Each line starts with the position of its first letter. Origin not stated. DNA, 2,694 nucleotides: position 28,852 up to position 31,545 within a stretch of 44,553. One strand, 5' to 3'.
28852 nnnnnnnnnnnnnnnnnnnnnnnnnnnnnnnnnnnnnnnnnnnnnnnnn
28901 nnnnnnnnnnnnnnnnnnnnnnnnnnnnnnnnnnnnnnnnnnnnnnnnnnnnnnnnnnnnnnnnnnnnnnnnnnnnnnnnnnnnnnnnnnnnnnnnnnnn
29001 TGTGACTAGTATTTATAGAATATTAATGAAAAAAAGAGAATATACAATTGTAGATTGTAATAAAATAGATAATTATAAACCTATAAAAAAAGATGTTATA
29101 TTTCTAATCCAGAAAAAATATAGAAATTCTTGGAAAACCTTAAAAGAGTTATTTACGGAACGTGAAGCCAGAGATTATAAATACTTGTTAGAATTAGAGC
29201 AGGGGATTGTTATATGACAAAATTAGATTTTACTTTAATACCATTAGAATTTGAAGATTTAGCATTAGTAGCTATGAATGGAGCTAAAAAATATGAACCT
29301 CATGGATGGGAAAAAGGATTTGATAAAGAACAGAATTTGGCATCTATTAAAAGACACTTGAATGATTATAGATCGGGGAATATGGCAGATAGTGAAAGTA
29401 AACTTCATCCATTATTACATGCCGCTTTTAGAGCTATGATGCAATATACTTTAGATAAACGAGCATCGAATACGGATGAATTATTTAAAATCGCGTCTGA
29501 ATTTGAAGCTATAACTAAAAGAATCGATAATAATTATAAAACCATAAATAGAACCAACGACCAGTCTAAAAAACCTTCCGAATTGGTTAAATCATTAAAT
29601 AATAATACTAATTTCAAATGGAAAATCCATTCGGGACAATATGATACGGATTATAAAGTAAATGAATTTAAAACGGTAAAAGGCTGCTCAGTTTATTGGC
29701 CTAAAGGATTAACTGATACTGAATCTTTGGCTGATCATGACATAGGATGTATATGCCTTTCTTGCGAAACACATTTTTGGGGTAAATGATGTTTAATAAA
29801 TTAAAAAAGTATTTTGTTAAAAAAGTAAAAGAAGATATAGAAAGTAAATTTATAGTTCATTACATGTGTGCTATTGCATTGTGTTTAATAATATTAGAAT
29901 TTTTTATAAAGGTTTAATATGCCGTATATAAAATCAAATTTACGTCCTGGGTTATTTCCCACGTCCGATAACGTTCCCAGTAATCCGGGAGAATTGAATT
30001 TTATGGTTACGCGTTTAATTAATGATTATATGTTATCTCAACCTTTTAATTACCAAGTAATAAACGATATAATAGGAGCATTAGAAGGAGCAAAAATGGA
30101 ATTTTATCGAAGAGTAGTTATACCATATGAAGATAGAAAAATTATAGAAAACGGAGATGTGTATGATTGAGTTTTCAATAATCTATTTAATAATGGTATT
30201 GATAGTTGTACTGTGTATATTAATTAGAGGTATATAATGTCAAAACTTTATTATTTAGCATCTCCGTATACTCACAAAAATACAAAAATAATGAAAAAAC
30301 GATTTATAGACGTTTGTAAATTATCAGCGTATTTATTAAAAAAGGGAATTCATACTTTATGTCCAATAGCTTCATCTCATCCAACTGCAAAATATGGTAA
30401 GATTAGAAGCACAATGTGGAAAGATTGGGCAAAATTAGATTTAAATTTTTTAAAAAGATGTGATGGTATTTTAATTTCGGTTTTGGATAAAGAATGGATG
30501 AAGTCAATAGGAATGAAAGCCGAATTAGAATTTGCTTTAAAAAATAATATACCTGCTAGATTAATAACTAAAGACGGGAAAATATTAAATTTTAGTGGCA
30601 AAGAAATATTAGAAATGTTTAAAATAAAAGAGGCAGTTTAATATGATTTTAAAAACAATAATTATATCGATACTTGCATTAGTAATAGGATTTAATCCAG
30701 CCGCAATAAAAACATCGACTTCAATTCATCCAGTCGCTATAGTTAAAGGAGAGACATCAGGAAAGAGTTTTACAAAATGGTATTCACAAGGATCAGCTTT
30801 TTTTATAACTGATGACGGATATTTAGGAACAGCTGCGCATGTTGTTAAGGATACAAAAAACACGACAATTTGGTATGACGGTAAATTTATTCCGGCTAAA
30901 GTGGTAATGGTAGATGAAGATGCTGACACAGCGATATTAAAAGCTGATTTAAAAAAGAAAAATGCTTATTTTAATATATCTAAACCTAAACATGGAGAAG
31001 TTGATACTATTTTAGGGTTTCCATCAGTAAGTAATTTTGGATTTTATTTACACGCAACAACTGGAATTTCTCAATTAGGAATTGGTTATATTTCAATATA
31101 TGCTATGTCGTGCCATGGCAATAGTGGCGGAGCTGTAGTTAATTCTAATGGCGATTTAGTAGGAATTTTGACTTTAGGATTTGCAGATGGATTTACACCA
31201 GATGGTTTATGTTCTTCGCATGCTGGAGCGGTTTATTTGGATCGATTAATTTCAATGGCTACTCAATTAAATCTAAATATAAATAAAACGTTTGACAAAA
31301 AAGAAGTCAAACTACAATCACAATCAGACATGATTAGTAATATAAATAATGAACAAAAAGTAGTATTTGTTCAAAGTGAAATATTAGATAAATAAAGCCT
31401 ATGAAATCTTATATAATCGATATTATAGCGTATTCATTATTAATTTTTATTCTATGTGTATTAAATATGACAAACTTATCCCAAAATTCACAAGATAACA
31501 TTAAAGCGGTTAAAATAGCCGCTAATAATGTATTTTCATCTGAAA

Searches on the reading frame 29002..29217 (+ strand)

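Call 89: search_protein_families(library=pfam, proteins=[window:29002-29217:+], max_evalue=0.05)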
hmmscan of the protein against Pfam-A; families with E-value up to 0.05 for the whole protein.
window:29002-29217:+ (71 aa): 1 family
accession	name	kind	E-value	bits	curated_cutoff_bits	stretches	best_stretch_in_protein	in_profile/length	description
PF18638.7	CyRPA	-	0.0077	15.9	38.1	1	22-63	27-68/315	Cysteine-Rich Protective Antigen 6 bladed domain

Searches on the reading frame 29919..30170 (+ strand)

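Call 36: search_protein_families(library=pfam, proteins=[window:29919-30170:+], max_evalue=0.01)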
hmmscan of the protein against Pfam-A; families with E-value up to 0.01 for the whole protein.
window:29919-30170:+ (83 aa): 1 family
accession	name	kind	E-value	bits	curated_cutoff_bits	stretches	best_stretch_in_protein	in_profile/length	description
PF21840.1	DUF6899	-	3.2e-23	82.6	27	1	1-81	1-85/85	Domain of unknown function (DUF6899)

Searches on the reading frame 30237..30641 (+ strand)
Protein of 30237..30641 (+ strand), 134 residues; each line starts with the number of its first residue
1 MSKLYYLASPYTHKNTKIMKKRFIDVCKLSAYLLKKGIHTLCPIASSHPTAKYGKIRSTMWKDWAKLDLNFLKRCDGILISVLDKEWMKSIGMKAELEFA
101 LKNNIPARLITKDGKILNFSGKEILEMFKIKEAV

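Call 36: search_protein_families(library=pfam, proteins=[window:30237-30641:+], max_evalue=0.01)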
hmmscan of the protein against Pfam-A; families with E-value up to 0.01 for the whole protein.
window:30237-30641:+ (134 aa): 2 families
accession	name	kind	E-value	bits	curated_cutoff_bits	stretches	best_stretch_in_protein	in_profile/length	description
PF09152.16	DUF1937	-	9e-14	52.5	23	1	5-105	3-109/116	Domain of unknown function (DUF1937)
PF24963.1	DUF7768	-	0.0049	17.6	26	0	66-109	58-97/98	Domain of unknown function (DUF7768)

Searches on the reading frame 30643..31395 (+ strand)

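Call 36: search_protein_families(library=pfam, proteins=[window:30643-31395:+], max_evalue=0.01)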
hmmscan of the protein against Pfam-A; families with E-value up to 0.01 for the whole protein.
window:30643-31395:+ (250 aa): 3 families
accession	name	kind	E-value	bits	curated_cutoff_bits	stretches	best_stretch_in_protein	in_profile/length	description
PF13365.12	Trypsin_2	-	6e-14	53.4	27.6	1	50-175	1-144/144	Trypsin-like peptidase domain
PF00089.32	Trypsin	-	8.7e-07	29.4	20.6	1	51-180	28-199/220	Trypsin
PF05579.19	Peptidase_S32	-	0.0085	15.8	24.7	0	50-177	116-226/297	Equine arteritis virus serine endopeptidase S32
